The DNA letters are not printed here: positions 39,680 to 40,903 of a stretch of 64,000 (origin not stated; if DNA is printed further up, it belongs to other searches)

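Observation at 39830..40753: HARE-HTH fused to putative PD-(D/E)xK-like nuclease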

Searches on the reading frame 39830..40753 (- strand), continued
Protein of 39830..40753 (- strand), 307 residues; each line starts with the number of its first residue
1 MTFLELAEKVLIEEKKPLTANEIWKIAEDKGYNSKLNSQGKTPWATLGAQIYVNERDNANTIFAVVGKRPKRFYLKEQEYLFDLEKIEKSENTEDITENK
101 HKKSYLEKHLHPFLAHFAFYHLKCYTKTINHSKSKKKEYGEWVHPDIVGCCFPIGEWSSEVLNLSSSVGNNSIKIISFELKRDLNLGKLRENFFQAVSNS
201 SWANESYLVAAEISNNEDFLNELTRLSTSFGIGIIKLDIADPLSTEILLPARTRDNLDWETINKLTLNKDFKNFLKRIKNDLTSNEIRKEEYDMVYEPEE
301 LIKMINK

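Call 71: search_protein_families(library=pfam, proteins=[L002:7889-8866:+, L002:10025-10999:+, L002:6122-7696:-, L003:8965-9837:+, L003:10932-13181:-, L003:7335-8450:+, L001:11167-11676:+, L001:11676-12254:+, L004:11135-11476:+, L004:8516-9541:+], max_evalue=0.0001)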
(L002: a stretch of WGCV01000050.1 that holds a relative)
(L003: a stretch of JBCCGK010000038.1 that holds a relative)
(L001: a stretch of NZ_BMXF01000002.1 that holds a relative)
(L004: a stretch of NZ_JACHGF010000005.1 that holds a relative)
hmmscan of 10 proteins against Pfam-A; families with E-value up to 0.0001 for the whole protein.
L002:7889-8866:+ (326 aa): 1 family
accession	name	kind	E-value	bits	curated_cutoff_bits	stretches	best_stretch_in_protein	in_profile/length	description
PF12358.13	DUF3644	-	3.2e-61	206.6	27.6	1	14-197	1-182/183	Domain of unknown function (DUF3644)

L002:10025-10999:+ (325 aa): 1 family
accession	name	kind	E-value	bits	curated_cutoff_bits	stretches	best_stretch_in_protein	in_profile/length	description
PF02661.23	Fic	-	2.6e-16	60.7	24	1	110-219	2-93/93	Fic/DOC family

L002:6122-7696:- (524 aa): 0 families

L003:8965-9837:+ (291 aa): 1 family
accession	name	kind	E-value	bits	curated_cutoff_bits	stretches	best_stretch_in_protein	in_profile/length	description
PF00775.27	Dioxygenase_C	-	5.3e-22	78.6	27.3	1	41-197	2-180/182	Dioxygenase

L003:10932-13181:- (750 aa): 2 families
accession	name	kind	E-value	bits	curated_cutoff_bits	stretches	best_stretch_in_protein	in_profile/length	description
PF00593.30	TonB_dep_Rec_b-barrel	-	1.1e-26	95.2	27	1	375-706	102-435/436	TonB dependent receptor-like, beta-barrel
PF13715.12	CarbopepD_reg_2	-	8.7e-12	45.4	32.2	1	30-111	1-86/88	CarboxypepD_reg-like domain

L003:7335-8450:+ (371 aa): 1 family
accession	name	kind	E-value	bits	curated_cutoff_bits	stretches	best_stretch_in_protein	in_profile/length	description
PF12725.13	DUF3810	-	1.7e-67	228.4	28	1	43-361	1-310/311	Protein of unknown function (DUF3810)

L001:11167-11676:+ (170 aa): 1 family
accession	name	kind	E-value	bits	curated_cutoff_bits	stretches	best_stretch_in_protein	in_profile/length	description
PF00924.24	MS_channel_2nd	-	1.4e-15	57.6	20.2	1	94-159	2-63/68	Mechanosensitive ion channel, beta-domain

L001:11676-12254:+ (192 aa): 0 families

L004:11135-11476:+ (114 aa): 1 family
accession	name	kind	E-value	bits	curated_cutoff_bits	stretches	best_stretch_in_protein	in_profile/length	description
PF01451.26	LMWPc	-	5.5e-06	27.1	23.2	0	7-39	1-40/144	Low molecular weight phosphotyrosine protein phosphatase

L004:8516-9541:+ (341 aa): 2 families
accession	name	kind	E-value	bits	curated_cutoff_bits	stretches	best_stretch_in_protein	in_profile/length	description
PF06250.17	YhcG_C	-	5.4e-56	189.2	32.5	1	182-329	2-149/157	YhcG PDDEXK nuclease domain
PF17761.7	DUF1016_N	-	8.5e-38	130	32.8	1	25-156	4-135/137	DUF1016 N-terminal domain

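Call 74: find_encoding_contigs(protein=P0003, flank=5000, max_places=2)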
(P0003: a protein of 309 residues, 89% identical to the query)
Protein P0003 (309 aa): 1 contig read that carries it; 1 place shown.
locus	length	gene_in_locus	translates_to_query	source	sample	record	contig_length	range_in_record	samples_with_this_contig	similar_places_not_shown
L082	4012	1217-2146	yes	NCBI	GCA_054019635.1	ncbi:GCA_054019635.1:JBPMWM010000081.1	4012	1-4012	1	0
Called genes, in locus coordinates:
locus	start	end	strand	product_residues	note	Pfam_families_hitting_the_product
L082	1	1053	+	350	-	?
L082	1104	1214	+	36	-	-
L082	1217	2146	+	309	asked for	PF05066:HARE-HTH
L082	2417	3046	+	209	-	-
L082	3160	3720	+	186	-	-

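Call 75: find_encoding_contigs(protein=P0010, flank=5000, max_places=2)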
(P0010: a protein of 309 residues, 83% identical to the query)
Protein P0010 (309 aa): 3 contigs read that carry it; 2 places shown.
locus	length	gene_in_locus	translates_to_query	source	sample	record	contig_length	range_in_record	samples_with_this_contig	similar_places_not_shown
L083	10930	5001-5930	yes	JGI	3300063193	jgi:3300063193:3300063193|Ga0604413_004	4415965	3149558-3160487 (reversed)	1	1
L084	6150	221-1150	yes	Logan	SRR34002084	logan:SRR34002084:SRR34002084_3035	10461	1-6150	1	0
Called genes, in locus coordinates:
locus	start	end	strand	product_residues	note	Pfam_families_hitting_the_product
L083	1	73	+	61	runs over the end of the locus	-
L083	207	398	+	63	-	-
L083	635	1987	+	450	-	PF04851:ResIII, PF18766:SWI2_SNF2 (weak), PF14082:SduA_C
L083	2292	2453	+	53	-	-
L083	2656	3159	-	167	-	-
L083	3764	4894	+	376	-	-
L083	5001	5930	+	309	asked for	PF05066:HARE-HTH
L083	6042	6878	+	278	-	PF17419:MauJ (weak)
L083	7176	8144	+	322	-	PF01844:HNH, PF13395:HNH_4, PF14279:HNH_5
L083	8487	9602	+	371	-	PF00145:DNA_methylase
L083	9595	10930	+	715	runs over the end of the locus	-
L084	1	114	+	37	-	?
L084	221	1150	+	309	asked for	PF05066:HARE-HTH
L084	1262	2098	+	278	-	PF17419:MauJ (weak)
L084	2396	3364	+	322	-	PF01844:HNH, PF13395:HNH_4, PF14279:HNH_5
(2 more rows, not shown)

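Call 76: find_encoding_contigs(protein=P0017, flank=5000, max_places=2)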
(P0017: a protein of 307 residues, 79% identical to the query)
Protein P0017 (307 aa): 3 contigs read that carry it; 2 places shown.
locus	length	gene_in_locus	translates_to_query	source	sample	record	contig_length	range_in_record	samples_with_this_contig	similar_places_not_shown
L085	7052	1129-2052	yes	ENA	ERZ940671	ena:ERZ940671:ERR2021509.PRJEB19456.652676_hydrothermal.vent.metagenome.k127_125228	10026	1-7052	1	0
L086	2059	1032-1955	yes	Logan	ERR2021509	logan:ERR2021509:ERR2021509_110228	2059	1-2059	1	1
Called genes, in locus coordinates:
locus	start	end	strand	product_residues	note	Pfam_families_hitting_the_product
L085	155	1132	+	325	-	PF12358:DUF3644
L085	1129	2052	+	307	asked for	PF05066:HARE-HTH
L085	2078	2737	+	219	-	-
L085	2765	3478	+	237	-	PF04389:Peptidase_M28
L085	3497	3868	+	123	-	PF04389:Peptidase_M28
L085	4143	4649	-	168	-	PF00254:FKBP_C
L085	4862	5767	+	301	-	PF00005:ABC_tran, PF13304:AAA_21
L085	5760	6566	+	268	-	PF12679:ABC2_membrane_2 (faint), PF12730:ABC2_membrane_4 (weak)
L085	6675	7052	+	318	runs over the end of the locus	PF18962:Por_Secre_tail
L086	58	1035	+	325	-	PF12358:DUF3644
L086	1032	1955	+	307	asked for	PF05066:HARE-HTH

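Call 77: find_encoding_contigs(protein=P0014, flank=5000, max_places=3)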
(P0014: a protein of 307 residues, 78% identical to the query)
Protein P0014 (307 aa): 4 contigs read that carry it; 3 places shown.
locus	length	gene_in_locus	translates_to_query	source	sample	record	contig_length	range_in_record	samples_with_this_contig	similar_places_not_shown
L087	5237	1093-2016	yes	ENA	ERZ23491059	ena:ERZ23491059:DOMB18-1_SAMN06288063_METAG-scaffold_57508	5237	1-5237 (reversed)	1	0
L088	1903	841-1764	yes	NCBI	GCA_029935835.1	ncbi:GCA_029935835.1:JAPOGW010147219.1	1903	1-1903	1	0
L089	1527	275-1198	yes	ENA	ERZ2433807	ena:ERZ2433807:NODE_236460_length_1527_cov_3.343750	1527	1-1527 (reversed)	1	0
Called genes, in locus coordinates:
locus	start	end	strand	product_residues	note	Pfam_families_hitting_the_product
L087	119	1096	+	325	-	PF12358:DUF3644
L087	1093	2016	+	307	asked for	PF05066:HARE-HTH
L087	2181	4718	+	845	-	PF13020:NOV_C (faint)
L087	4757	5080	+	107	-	-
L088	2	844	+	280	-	?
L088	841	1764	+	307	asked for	PF05066:HARE-HTH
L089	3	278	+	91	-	?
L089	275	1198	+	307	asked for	PF05066:HARE-HTH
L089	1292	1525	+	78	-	?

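Call 85: find_related_loci(query=A1, collection=viral_contigs, flank=6000)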
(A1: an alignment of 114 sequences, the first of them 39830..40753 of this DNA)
Query A1 (307 aa) in viral_contigs; peptide patterns used: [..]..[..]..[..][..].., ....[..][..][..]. (x = any residue, [..] = any of these).
153 stretches matched a pattern; 75 encode a relative of the query (tblastn E <= 1e-3); 75 distinct loci.
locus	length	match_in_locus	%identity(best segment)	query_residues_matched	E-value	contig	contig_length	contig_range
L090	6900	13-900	42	3-300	2e-73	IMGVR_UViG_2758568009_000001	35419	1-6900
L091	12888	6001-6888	44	3-300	6e-70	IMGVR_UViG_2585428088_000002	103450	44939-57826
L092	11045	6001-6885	44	2-300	6e-69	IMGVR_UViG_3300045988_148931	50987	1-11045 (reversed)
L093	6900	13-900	42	3-300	1e-68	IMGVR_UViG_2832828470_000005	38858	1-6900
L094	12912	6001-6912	40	1-305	1e-67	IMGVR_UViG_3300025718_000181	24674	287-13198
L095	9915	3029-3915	46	2-300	2e-62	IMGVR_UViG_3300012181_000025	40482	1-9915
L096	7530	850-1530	38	69-294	1e-43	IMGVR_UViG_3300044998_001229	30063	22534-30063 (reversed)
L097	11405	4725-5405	37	69-294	1e-42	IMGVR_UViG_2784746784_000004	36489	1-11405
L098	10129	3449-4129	38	69-294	1e-42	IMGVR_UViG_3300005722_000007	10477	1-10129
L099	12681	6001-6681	37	69-294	1e-42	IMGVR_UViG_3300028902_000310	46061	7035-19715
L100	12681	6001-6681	37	69-294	5e-42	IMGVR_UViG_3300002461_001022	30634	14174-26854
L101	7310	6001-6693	37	65-294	4e-42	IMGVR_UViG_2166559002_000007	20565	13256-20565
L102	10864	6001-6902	44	2-300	2e-51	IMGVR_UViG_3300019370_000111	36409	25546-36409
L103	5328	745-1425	37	69-294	5e-42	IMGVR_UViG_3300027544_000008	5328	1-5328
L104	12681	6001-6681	37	69-294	4e-42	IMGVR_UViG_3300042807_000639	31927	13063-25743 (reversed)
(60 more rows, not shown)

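Call 87: search_protein_families(library=pfam, proteins=[L081:5989-6963:+], max_evalue=0.1)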
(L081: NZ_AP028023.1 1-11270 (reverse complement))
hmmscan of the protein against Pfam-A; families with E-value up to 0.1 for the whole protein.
L081:5989-6963:+ (324 aa): 1 family
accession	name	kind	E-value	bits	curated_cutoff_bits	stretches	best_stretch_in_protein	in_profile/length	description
PF01192.27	RNA_pol_Rpb6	-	0.025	15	26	0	64-85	29-51/53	RNA polymerase Rpb6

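Call 95: find_encoding_contigs(protein=P0103, flank=5000, max_places=3)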
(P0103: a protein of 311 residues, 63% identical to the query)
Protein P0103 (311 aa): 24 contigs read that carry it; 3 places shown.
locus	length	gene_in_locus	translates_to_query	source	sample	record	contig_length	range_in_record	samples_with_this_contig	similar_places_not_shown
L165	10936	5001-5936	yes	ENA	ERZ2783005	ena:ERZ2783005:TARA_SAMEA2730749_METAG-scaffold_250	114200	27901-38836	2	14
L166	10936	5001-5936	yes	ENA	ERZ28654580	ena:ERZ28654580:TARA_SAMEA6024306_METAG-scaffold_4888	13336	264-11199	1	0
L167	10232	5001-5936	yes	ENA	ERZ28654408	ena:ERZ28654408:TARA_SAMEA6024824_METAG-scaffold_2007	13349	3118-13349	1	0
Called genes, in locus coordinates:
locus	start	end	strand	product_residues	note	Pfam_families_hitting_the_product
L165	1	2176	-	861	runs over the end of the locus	PF09586:YfhO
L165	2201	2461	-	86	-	PF16118:DUF4834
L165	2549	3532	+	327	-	PF13557:Phenol_MetA_deg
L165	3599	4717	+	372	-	PF00583:Acetyltransf_1 (faint)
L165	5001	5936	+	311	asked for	PF05066:HARE-HTH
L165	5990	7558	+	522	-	PF12161:HsdM_N, PF02384:N6_Mtase, PF05175:MTS (weak)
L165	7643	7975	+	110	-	PF13366:PDDEXK_3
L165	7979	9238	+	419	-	PF01420:Methylase_S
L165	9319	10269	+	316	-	PF13310:Virulence_RhuM, PF02661:Fic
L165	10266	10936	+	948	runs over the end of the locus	PF04313:HSDR_N, PF04851:ResIII, PF00270:DEAD, PF18766:SWI2_SNF2, PF22679:T1R_D3-like, PF12008:EcoR124_C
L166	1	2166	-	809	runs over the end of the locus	?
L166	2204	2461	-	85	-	-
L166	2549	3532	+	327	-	PF13557:Phenol_MetA_deg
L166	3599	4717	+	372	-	PF00583:Acetyltransf_1 (faint)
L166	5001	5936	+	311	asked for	PF05066:HARE-HTH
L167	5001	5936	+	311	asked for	PF05066:HARE-HTH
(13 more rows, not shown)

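Call 96: find_encoding_contigs(protein=P0110, flank=5000, max_places=3)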
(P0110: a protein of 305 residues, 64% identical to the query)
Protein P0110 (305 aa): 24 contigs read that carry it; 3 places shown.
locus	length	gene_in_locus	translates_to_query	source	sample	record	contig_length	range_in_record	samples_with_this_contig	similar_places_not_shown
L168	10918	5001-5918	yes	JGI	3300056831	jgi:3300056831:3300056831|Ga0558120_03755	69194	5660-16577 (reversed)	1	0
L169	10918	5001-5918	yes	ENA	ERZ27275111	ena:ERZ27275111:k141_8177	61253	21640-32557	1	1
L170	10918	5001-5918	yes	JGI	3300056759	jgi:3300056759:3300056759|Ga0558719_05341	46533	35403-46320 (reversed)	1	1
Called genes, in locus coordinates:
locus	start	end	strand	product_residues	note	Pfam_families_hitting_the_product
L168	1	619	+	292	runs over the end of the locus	-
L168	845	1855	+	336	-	PF13651:EcoRI_methylase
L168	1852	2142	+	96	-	PF03235:GmrSD_N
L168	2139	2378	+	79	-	-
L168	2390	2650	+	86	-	-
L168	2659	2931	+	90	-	PF01844:HNH, PF14279:HNH_5 (weak)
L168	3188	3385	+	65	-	-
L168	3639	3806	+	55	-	-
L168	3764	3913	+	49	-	-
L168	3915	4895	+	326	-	PF13676:TIR_2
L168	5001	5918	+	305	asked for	PF05066:HARE-HTH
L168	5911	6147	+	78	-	-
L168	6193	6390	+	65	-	-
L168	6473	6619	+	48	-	-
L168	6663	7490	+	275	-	-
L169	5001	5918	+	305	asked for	PF05066:HARE-HTH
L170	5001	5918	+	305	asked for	PF05066:HARE-HTH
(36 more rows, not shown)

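Call 97: find_encoding_contigs(protein=P0025, flank=5000, max_places=2)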
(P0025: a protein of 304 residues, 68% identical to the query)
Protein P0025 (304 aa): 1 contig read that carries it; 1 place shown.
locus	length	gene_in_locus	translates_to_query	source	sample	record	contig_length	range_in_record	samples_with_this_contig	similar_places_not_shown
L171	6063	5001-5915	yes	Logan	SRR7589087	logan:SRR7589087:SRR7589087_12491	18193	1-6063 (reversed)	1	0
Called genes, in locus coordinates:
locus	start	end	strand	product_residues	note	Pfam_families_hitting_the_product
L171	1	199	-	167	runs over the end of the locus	PF19067:DUF5763 (weak)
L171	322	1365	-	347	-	-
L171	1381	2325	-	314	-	PF03783:CsgG (weak)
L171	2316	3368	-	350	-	-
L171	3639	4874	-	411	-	-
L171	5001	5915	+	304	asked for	PF05066:HARE-HTH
